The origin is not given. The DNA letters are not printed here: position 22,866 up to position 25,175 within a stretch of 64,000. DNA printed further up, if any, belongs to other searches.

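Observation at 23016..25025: GPP34/GOLPH3-like domain fused in frame to a cytochrome P450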

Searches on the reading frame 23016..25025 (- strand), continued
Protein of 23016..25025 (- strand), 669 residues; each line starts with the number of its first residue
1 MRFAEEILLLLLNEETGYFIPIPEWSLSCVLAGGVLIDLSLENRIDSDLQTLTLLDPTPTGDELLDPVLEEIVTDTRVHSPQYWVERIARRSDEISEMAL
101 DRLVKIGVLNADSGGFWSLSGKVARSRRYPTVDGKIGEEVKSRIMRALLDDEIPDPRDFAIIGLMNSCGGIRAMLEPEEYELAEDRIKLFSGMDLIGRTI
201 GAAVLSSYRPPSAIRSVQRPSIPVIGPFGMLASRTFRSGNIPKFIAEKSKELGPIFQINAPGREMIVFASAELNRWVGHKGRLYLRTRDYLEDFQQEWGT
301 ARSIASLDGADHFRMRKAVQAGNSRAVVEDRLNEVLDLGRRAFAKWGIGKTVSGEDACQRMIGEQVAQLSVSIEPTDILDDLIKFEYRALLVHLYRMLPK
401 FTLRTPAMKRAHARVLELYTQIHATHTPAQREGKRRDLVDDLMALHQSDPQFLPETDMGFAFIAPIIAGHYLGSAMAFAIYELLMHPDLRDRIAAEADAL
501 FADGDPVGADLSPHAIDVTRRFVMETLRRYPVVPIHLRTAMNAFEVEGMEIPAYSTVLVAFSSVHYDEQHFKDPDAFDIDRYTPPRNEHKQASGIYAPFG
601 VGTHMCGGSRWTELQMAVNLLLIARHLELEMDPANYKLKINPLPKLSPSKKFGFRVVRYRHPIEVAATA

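Call 76: search_protein_families(library=pfam, proteins=[L092:12095-13432:+, L109:3814-5049:+, L082:12354-13532:-, L108:661-1833:+, L101:1233-1772:+, L097:1744-2484:+, L099:8339-9115:-, L112:5318-8080:+], max_evalue=0.001)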
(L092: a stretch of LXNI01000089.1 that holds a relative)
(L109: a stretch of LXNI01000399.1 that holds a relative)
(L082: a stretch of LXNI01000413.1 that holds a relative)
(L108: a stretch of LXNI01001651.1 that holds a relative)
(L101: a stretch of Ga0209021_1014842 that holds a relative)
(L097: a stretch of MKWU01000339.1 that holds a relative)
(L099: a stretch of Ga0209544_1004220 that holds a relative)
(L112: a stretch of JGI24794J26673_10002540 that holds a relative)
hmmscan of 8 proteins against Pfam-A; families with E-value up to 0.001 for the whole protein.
L092:12095-13432:+ (445 aa): 1 family
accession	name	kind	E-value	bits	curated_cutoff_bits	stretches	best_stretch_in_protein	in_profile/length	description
PF01565.28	FAD_binding_4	-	3.2e-30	105.1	26.4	1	33-168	1-139/139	FAD binding domain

L109:3814-5049:+ (411 aa): 1 family
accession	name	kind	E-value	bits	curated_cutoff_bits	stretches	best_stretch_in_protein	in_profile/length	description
PF17170.10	DUF5128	-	9.7e-06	25.4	22.9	1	85-153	44-112/321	6-bladed beta-propeller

L082:12354-13532:- (392 aa): 3 families
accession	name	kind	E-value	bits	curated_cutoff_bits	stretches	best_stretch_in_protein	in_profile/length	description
PF00108.29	Thiolase_N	-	2.9e-71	240.4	26.4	1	4-260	1-258/260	Thiolase, N-terminal domain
PF02803.24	Thiolase_C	-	6e-39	132.9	27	1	270-390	2-122/123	Thiolase, C-terminal domain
PF22691.2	Thiolase_C_1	-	8.9e-05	22.7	28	0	293-334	21-62/144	Thiolase C-terminal domain-like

L108:661-1833:+ (390 aa): 1 family
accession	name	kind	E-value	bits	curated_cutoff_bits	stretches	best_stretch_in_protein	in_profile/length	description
PF00155.27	Aminotran_1_2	-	4.1e-68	230.6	19.7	1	32-372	2-349/361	Aminotransferase class I and II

L101:1233-1772:+ (179 aa): 0 families

L097:1744-2484:+ (246 aa): 4 families
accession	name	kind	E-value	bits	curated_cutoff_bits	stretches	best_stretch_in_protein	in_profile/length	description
PF00005.33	ABC_tran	-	1.3e-31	110.4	25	1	34-175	3-136/137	ABC transporter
PF13304.12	AAA_21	-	2.5e-09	38.1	27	0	44-110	1-80/304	AAA domain, putative AbiEii toxin, Type IV TA system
PF13401.12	AAA_22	-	0.00068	20.4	27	0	43-204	6-121/130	AAA domain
PF13476.12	AAA_23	-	0.00071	20.7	27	0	17-63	2-40/201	AAA domain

L099:8339-9115:- (258 aa): 0 families

L112:5318-8080:+ (920 aa): 3 families
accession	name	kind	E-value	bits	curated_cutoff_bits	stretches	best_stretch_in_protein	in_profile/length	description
PF00196.25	GerE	-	3.8e-09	36.5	23.5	1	856-910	2-57/57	Bacterial regulatory proteins, luxR family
PF13191.12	AAA_16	-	2e-06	28.9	32.6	1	64-192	25-164/167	AAA ATPase domain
PF25199.1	nSTAND_NTPase5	-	4.7e-06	26.9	34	1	53-106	31-85/145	Novel STAND NTPase 5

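Call 80: search_solved_structures(query=A3, max_evalue=1e-10)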
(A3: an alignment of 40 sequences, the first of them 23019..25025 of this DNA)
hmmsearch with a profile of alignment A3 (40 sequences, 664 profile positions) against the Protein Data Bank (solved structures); distinct sequences matched with E-value up to 1e-10: 489 (the best 60 are shown).
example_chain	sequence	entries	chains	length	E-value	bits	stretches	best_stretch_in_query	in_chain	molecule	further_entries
7jj1_A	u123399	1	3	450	9.3e-73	248.5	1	222-658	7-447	Cytochrome P450 51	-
6mi0_A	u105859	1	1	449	1.1e-72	248.3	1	222-655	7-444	Cytochrome P450 51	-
6mcw_A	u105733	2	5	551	1.3e-72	248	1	222-659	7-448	Cytochrome P450 51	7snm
2ve3_A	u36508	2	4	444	7e-63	215.9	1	221-658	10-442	PUTATIVE CYTOCHROME P450 120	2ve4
7wzl_A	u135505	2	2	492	7.9e-61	209.1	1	219-632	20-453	Putative cytochrome P450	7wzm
9bat_A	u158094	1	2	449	9.2e-58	199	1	221-633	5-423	Lanosterol 14-alpha demethylase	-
7tef_A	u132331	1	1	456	7.7e-56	192.6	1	224-659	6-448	Cytochrome P450 51B1 Cyp51B1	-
8yqo_A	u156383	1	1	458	3.8e-55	190.3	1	218-661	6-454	Lanosterol 14-alpha demethylase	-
3jus_A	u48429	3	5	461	1e-54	188.9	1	228-660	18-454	Lanosterol 14-alpha demethylase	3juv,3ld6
8ss0_A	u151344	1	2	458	1.4e-54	188.5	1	218-661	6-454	Lanosterol 14-alpha demethylase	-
4uhl_A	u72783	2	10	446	2.7e-54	187.5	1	229-657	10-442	STEROL 14-ALPHA DEMETHYLASE | Lanosterol 14-alpha demethylase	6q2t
6uez_A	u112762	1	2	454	2.9e-54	187.4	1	218-657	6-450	Lanosterol 14-alpha demethylase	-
4uhi_A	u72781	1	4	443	3.2e-54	187.3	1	229-657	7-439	STEROL 14-ALPHA DEMETHYLASE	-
8sbi_A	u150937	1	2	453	3.7e-54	187.1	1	218-647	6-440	Lanosterol 14-alpha demethylase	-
2w0a_A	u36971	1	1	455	1.1e-53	185.5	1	224-640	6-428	CYTOCHROME P450 51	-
1x8v_A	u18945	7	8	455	1.8e-53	184.8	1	224-640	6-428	Cytochrome P450 51 | STEROL 14ALPHA-DEMETHYLASE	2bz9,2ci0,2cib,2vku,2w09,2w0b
1u13_A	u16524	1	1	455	2e-53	184.6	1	224-640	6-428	Cytochrome P450 51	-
1e9x_A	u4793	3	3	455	4.2e-53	183.6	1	224-639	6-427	CYTOCHROME P450 51-LIKE RV0764C | CYTOCHROME P450 51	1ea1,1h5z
7f3h_A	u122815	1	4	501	8.1e-51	176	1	319-662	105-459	Bifunctional cytochrome P450/NADPH--P450 reductase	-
7f3w_A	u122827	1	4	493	5.8e-50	173.2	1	319-662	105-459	cytochrome P450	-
3dbg_A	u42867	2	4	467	1.5e-49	171.9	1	206-635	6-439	Putative cytochrome P450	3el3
9wat_A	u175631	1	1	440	3.5e-48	167.3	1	225-655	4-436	Cytochrome P450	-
9wuk_A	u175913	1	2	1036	7.2e-45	156.4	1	224-661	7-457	bifunctional cytochrome P450/NADPH--P450 reductase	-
9wuc_A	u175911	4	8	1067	7.6e-45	156.3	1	224-661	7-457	bifunctional cytochrome P450/NADPH--P450 reductase | SoP450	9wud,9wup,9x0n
8gk3_A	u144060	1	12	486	7.6e-44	153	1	221-633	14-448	Cytochrome P450 3A7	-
5vcd_A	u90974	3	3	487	8.4e-44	152.8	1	222-659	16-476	Cytochrome P450 3A4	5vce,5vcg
5veu_A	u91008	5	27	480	8.8e-44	152.8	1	433-660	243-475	Cytochrome P450 3A5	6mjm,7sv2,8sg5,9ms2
7lad_A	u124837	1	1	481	8.9e-44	152.8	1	433-660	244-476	Cytochrome P450 3A5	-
7mk8_A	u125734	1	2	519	1e-43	152.6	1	221-633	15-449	Isoform 2 of Cytochrome P450 3A7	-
6ma7_A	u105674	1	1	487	1.3e-42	148.9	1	222-659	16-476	Cytochrome P450 3A4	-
9yk4_A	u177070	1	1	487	1.8e-42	148.4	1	222-659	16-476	Cytochrome P450 3A4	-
4d6z_A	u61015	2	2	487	2.3e-42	148.1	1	223-659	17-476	CYTOCHROME P450 3A4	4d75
8hkj_A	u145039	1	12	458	3.2e-42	147.6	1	223-660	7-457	Bifunctional cytochrome P450/NADPH--P450 reductase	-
1w0e_A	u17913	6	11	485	3.6e-42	147.4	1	222-659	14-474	CYTOCHROME P450 3A4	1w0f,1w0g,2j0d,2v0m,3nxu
4ny4_A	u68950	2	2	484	3.7e-42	147.4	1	222-659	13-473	Cytochrome P450 3A4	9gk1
1tqn_A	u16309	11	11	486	3.7e-42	147.4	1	222-659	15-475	cytochrome P450 3A4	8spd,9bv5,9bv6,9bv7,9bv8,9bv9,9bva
3tjs_A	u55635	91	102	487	3.7e-42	147.4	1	222-659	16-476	Cytochrome P450 3A4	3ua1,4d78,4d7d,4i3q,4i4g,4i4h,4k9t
7lxl_A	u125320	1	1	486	3.7e-42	147.4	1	222-659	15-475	Cytochrome P450 3A4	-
7kvk_A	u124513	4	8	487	4.1e-42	147.3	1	222-659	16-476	Cytochrome P450 3A4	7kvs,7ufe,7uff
6c93_A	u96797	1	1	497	1e-41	145.9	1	306-642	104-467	Cytochrome P450 4B1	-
7p6l_B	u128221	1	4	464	2.5e-41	144.7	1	219-652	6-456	Bifunctional cytochrome P450/NADPH--P450 reductase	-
5t6q_A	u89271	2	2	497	5.4e-41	143.6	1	306-642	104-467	Cytochrome P450 4B1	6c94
3ibd_A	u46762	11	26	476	1.9e-40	141.8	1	216-647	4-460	Cytochrome P450 2B6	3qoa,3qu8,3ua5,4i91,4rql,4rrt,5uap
5ufg_A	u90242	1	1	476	2.3e-40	141.5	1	216-647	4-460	Cytochrome P450 2B6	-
4zv8_A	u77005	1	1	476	3.1e-40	141.1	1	216-647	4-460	Cytochrome P450 2B6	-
2q9f_A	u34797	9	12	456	7.6e-40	139.8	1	243-642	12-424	Cytochrome P450 46A1 | Cholesterol 24-hydroxylase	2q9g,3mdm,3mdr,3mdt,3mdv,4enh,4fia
3ebs_A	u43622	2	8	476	7.6e-40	139.8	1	216-642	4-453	Cytochrome P450 2A6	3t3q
6n6q_A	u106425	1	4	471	8.4e-40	139.6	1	225-656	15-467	Cytochrome P450 (CYP102L1)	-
3czh_A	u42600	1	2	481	3.6e-39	137.6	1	217-633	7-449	Cytochrome P450 2R1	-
3c6g_A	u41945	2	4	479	3.8e-39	137.5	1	217-633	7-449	Cytochrome P450 2R1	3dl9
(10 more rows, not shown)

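Call 81: search_solved_structures(query=A2, max_evalue=1e-40, show_alignments=1)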
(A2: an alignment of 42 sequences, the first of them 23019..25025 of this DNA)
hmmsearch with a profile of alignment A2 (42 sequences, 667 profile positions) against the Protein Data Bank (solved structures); distinct sequences matched with E-value up to 1e-40: 0.

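Call 82: search_solved_structures(query=A2, max_evalue=1e-20, show_alignments=1)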
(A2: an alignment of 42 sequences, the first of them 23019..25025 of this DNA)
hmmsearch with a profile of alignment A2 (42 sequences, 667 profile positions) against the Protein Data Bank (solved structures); distinct sequences matched with E-value up to 1e-20: 29.
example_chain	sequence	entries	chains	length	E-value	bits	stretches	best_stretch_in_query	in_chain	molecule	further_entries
7jj1_A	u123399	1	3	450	3.5e-33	118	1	398-636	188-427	Cytochrome P450 51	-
6mi0_A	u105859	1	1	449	3.5e-33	118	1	398-636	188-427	Cytochrome P450 51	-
6mcw_A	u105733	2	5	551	6.1e-33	117.2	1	398-636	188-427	Cytochrome P450 51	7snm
7tef_A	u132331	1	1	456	4e-28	101.3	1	416-634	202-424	Cytochrome P450 51B1 Cyp51B1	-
7f3h_A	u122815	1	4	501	4e-26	94.7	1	331-659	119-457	Bifunctional cytochrome P450/NADPH--P450 reductase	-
7f3w_A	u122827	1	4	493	4.5e-26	94.5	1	324-659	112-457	cytochrome P450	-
5veu_A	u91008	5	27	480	1.3e-23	86.4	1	453-649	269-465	Cytochrome P450 3A5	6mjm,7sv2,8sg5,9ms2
7lad_A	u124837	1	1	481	1.3e-23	86.4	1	453-649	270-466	Cytochrome P450 3A5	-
2w0a_A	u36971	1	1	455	1.7e-23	86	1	434-640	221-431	CYTOCHROME P450 51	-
1u13_A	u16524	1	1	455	1.7e-23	86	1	434-640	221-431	Cytochrome P450 51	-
1x8v_A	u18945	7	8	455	1.7e-23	86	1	434-640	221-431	Cytochrome P450 51 | STEROL 14ALPHA-DEMETHYLASE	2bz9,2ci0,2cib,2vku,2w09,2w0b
1e9x_A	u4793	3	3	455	4.2e-23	84.7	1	434-638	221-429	CYTOCHROME P450 51-LIKE RV0764C | CYTOCHROME P450 51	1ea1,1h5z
5tl8_A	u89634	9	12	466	1.1e-22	83.4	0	419-658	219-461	Protein CYP51 | CYP51, sterol 14alpha-demethylase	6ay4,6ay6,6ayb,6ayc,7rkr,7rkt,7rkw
7wzl_A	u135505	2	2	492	1.2e-22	83.3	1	436-632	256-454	Putative cytochrome P450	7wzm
5vcd_A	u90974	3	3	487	3.2e-22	81.8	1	457-627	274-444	Cytochrome P450 3A4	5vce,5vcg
4d6z_A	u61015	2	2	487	9.5e-22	80.2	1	452-627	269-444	CYTOCHROME P450 3A4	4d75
6ma7_A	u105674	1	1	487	1.2e-21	79.9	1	455-627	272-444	Cytochrome P450 3A4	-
9yk4_A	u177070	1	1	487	1.2e-21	79.9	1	457-627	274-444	Cytochrome P450 3A4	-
4ny4_A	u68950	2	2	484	1.3e-21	79.8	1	457-627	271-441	Cytochrome P450 3A4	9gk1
1w0e_A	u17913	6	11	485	1.3e-21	79.8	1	457-627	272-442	CYTOCHROME P450 3A4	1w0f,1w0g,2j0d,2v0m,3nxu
1tqn_A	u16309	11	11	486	1.3e-21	79.8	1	457-627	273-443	cytochrome P450 3A4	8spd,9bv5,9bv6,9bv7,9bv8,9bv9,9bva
7lxl_A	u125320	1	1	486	1.3e-21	79.8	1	457-627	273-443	Cytochrome P450 3A4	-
3tjs_A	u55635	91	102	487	1.3e-21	79.8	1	457-627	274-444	Cytochrome P450 3A4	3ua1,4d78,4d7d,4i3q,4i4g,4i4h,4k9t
8gk3_A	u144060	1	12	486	2.5e-21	78.9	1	456-623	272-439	Cytochrome P450 3A7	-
7kvk_A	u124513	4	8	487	2.8e-21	78.7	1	457-627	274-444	Cytochrome P450 3A4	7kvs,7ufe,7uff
7mk8_A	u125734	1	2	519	2.8e-21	78.7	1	456-623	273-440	Isoform 2 of Cytochrome P450 3A7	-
9wat_A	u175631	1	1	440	3.6e-21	78.3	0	252-631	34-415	Cytochrome P450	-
9wuc_A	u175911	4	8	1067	5.4e-21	77.8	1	246-656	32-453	bifunctional cytochrome P450/NADPH--P450 reductase | SoP450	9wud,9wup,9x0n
9wuk_A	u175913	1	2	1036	5.6e-21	77.7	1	246-656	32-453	bifunctional cytochrome P450/NADPH--P450 reductase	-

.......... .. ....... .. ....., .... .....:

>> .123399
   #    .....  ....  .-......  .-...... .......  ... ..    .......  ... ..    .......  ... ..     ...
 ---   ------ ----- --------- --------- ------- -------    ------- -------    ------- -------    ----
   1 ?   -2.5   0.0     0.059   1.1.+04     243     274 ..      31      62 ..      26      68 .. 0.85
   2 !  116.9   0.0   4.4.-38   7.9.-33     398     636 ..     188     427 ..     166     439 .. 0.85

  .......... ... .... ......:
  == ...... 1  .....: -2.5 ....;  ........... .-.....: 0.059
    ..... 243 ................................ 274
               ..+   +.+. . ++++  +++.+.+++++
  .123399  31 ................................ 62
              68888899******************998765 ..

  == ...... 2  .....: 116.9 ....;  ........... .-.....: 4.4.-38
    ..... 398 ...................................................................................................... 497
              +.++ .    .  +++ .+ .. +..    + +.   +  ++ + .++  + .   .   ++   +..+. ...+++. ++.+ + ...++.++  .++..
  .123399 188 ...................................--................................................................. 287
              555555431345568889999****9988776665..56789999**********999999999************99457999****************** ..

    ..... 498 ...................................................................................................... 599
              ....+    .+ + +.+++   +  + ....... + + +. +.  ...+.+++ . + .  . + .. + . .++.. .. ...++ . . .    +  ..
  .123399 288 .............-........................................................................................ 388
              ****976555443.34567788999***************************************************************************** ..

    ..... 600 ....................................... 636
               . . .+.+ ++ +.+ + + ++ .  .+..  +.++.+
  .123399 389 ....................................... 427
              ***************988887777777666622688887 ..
